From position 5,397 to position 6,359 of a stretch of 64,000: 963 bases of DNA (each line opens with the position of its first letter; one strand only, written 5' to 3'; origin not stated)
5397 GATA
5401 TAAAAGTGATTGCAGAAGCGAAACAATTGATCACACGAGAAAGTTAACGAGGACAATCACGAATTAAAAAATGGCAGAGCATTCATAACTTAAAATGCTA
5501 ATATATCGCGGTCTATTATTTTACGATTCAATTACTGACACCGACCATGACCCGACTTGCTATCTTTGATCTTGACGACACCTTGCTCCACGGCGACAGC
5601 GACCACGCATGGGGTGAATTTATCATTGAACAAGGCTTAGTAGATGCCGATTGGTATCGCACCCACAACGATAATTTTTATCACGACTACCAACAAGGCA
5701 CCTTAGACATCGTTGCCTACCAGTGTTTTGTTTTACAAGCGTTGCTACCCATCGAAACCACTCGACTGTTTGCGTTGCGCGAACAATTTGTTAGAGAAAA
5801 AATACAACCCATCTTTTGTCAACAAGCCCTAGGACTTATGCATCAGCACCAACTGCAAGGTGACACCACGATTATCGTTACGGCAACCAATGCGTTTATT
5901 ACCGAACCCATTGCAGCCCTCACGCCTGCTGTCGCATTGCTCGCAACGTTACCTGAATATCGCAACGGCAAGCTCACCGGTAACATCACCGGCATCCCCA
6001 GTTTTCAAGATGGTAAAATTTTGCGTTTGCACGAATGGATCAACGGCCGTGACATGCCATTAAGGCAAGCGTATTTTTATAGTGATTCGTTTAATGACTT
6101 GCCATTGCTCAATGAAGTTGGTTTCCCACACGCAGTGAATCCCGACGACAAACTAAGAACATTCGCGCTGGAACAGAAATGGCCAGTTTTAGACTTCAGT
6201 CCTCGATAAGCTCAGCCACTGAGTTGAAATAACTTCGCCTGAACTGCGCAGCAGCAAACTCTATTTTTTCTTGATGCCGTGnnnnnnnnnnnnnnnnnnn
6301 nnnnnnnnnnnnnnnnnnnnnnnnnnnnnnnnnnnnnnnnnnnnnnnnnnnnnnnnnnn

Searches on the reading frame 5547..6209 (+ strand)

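Call 19: search_protein_families(library=pfam, proteins=[window:5547-6209:+], max_evalue=0.00001)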
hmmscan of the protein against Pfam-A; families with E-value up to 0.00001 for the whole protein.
window:5547-6209:+ (220 aa): 1 family
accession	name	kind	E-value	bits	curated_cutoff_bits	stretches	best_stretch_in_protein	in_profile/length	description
PF12710.13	HAD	-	5.5e-26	92.6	27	1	5-188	1-188/189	haloacid dehalogenase-like hydrolase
